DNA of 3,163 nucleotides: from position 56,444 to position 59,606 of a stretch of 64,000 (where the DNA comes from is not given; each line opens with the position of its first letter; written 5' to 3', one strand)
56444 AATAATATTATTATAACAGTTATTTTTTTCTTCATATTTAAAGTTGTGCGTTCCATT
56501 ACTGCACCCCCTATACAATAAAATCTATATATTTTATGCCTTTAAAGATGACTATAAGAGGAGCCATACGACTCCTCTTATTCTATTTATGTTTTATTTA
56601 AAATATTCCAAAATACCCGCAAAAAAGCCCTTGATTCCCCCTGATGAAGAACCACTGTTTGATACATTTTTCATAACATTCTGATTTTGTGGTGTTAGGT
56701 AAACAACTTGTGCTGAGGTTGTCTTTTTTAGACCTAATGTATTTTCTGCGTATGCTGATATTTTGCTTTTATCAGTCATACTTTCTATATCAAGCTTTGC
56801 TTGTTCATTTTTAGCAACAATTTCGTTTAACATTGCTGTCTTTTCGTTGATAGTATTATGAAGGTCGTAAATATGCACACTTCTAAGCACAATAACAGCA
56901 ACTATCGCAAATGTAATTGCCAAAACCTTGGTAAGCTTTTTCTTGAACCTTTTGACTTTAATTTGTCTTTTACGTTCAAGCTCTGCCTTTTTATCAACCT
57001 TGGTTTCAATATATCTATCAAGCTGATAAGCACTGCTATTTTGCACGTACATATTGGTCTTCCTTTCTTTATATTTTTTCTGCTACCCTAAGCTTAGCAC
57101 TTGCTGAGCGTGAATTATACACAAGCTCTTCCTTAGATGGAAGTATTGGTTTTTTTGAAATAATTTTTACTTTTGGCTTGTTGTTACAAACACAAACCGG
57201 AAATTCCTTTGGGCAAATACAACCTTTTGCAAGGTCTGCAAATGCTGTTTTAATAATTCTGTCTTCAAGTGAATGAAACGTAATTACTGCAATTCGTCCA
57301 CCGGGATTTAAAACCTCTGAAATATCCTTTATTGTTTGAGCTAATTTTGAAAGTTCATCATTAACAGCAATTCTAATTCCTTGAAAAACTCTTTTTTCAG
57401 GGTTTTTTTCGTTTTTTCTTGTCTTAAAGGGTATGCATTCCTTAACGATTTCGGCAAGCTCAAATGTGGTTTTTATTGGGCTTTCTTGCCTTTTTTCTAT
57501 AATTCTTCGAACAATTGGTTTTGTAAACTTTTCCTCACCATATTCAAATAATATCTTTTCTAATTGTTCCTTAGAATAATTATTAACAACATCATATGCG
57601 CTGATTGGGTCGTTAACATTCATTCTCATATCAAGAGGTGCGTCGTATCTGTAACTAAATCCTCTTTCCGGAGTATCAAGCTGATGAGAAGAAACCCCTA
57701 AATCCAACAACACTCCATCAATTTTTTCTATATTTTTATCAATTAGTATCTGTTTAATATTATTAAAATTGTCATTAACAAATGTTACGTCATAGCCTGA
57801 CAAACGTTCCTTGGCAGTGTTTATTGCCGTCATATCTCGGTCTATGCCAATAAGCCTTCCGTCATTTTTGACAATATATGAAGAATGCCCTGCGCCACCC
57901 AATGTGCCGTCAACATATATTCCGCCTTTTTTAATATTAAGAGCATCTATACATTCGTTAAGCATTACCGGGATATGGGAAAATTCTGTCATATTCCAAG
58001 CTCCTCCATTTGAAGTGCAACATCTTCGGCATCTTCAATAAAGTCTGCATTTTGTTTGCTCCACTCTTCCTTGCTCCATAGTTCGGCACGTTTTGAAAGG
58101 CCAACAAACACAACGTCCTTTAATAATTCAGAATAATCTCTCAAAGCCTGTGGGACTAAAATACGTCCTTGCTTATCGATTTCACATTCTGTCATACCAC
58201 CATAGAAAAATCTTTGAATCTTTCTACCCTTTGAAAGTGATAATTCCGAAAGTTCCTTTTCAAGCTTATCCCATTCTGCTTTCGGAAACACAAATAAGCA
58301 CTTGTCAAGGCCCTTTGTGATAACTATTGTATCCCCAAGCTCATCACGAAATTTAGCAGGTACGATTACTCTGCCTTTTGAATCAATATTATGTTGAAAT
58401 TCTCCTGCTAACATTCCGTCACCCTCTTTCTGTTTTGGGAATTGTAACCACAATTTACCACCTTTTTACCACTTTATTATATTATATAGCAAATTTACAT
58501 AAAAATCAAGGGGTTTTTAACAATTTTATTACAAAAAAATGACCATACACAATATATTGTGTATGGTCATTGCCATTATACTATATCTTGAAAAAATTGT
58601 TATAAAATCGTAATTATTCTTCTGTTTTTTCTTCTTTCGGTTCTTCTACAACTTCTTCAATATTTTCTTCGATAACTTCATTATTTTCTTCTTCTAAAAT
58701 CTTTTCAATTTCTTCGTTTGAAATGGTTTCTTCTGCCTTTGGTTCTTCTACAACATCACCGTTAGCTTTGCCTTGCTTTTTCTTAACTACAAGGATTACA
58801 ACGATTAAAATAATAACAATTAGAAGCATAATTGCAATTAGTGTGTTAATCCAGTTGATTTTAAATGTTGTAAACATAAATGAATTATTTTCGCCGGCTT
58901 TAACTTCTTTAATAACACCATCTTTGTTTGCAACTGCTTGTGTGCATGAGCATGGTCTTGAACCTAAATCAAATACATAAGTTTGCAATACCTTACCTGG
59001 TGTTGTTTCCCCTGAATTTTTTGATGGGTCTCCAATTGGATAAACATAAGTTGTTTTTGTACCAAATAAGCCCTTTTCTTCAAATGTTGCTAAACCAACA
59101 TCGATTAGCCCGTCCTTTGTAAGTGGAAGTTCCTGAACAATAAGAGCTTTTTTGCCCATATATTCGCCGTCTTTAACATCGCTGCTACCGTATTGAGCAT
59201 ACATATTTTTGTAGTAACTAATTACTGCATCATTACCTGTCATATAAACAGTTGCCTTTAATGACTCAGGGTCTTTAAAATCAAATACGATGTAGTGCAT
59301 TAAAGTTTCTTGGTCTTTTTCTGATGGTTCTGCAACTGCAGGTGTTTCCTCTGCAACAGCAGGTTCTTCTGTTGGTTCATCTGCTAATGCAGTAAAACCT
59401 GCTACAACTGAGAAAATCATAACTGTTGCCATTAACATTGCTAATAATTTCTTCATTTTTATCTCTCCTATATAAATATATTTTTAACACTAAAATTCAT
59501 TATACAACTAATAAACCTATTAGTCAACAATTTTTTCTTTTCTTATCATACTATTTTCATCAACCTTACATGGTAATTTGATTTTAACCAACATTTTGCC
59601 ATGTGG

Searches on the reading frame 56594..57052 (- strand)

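Call 35: search_protein_families(library=pfam, proteins=[window:56594-57052:-], max_evalue=0.001)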
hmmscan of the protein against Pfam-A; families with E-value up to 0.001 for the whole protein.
window:56594-57052:- (152 aa): 1 family
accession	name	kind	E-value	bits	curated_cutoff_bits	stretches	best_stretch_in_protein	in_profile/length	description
PF04977.20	DivIC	-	7.1e-05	23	28.9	1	45-111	2-70/80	Septum formation initiator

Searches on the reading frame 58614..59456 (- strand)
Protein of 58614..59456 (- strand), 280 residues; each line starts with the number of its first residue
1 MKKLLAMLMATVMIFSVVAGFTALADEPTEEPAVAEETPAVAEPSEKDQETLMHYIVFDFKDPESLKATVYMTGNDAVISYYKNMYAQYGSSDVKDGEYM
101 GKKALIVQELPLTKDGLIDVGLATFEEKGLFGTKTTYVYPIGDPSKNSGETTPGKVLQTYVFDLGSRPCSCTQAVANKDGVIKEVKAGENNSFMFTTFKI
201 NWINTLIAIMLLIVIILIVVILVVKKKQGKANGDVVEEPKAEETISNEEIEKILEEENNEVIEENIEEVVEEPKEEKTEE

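Call 35: search_protein_families(library=pfam, proteins=[window:58614-59456:-], max_evalue=0.001)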
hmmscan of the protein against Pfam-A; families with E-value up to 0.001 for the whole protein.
window:58614-59456:- (280 aa): 1 family
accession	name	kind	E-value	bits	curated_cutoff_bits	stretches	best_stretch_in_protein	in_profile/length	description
PF13179.11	DUF4006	-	0.00038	20.8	22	0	5-25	14-34/64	Family of unknown function (DUF4006)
